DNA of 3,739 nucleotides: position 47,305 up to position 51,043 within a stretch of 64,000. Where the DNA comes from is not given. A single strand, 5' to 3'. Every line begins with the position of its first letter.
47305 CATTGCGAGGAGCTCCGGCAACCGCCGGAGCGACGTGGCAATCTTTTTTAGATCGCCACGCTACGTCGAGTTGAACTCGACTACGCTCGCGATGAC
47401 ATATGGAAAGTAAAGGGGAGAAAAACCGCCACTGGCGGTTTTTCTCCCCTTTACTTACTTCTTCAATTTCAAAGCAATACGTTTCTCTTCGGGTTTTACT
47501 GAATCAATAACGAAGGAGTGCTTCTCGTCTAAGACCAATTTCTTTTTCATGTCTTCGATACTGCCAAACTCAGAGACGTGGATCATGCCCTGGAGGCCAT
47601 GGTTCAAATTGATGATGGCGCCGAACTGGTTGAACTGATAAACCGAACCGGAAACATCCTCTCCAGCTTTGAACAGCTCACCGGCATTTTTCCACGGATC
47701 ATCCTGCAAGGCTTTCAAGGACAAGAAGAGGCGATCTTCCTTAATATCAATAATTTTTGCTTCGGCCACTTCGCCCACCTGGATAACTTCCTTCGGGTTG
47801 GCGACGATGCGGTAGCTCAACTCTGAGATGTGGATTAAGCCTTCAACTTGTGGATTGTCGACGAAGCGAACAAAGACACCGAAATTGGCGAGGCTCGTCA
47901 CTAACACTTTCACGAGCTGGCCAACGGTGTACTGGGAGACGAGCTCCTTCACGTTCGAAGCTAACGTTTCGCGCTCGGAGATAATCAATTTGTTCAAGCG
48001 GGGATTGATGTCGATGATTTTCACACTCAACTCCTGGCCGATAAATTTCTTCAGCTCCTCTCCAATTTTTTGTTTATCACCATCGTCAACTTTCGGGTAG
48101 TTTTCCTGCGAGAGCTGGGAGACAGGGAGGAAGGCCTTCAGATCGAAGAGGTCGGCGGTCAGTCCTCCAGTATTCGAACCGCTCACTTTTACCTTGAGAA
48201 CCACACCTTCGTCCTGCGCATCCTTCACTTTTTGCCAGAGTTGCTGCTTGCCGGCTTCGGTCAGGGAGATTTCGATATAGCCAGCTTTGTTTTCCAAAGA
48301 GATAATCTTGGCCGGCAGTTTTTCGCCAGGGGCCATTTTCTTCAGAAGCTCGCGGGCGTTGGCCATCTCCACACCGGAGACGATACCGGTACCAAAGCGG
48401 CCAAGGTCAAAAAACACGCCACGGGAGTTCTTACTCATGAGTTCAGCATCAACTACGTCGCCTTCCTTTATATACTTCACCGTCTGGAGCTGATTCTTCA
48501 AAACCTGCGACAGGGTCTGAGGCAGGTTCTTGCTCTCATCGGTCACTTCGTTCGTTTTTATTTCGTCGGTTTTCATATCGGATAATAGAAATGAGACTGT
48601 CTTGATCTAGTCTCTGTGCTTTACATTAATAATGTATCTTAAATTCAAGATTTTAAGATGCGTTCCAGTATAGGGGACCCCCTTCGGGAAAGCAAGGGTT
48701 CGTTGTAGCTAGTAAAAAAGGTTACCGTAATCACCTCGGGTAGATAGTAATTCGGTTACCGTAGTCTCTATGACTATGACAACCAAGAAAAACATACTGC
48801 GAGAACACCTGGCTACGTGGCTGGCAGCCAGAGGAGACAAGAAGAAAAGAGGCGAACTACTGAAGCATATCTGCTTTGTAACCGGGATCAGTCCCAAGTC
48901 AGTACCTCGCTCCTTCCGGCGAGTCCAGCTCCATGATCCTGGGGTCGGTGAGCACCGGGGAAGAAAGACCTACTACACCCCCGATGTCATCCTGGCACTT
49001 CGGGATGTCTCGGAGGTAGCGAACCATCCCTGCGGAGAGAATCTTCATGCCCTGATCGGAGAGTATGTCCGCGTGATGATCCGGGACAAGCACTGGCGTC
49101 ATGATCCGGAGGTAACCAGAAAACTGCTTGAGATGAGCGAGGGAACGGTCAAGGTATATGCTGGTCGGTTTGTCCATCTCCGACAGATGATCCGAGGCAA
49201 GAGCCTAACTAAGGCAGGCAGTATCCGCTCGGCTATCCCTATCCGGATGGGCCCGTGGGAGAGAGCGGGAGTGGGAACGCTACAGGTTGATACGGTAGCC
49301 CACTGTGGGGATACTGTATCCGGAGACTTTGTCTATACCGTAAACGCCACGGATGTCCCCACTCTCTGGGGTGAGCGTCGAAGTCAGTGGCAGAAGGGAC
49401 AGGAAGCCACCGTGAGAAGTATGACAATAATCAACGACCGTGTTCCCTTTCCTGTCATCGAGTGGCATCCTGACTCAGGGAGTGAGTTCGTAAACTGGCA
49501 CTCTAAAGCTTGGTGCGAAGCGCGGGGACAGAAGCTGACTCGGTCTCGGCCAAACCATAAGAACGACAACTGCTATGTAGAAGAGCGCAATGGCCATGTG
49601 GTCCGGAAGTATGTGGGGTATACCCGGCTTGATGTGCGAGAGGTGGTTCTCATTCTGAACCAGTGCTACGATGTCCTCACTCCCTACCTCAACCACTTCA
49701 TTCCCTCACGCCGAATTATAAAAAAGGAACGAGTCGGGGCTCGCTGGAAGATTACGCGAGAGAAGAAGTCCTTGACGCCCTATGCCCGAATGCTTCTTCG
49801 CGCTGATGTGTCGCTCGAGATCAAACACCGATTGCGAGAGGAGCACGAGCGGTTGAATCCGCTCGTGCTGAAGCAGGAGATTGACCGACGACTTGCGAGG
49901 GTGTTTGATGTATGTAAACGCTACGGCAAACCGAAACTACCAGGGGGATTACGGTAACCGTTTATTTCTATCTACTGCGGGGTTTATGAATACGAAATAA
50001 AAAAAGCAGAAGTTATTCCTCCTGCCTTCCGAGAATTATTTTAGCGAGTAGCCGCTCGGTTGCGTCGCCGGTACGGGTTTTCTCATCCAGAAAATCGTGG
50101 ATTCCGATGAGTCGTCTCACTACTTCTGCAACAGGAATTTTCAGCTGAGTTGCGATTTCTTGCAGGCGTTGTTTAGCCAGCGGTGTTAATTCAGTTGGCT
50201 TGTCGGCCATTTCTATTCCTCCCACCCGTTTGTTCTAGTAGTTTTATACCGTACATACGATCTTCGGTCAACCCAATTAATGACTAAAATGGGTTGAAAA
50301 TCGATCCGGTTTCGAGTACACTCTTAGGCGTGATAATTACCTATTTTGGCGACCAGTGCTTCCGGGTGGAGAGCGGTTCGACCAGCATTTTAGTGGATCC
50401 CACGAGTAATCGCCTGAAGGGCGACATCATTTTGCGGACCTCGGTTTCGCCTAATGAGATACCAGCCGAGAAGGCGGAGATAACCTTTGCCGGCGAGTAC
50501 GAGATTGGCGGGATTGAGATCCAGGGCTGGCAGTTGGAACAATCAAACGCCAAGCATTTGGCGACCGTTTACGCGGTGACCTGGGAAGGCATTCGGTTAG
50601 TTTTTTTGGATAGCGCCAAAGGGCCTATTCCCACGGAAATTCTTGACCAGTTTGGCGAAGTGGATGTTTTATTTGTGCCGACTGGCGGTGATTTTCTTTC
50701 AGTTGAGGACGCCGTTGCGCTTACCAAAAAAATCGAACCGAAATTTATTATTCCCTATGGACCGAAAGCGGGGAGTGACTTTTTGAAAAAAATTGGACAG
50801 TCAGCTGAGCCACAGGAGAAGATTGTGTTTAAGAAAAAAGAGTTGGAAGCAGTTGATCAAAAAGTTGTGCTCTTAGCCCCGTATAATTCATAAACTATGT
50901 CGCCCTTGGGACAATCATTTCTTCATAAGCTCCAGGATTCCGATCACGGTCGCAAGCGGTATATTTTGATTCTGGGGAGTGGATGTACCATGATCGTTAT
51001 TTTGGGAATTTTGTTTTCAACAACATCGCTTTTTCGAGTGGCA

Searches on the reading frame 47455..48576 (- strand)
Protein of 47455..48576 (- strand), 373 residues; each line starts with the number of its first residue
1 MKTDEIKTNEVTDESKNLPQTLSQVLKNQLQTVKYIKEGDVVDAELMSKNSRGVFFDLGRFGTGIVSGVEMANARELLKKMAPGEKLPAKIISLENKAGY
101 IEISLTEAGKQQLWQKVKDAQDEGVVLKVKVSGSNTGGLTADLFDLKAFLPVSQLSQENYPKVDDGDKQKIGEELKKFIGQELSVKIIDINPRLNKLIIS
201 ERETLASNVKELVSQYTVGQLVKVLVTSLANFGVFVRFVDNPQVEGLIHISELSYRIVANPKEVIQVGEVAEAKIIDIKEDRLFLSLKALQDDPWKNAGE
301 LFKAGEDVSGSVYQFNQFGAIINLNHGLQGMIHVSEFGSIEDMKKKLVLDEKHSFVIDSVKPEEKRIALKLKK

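Call 7: search_protein_families(library=pfam, max_evalue=0.01, proteins=[window:47455-48576:-])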
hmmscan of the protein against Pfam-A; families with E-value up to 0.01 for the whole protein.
window:47455-48576:- (373 aa): 3 families
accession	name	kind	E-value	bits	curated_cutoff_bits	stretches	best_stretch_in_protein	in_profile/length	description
PF00575.29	S1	-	2.1e-36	124.6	22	4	217-287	3-73/74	S1 RNA binding domain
PF23459.1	S1_RRP5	-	4.6e-10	40.3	27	0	217-280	2-65/72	RRP5 S1 domain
PF21543.3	CvfB_2nd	-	0.00061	20.1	27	0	266-288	52-75/76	Virulence regulatory factor CvfB, second domain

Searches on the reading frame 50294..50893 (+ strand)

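Call 7: search_protein_families(library=pfam, max_evalue=0.01, proteins=[window:50294-50893:+])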
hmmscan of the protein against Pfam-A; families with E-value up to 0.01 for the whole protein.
window:50294-50893:+ (199 aa): 1 family
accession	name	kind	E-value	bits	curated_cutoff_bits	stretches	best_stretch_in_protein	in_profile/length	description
PF13483.12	Lactamase_B_3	-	7.7e-17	62.2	24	1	15-154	2-158/160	Beta-lactamase superfamily domain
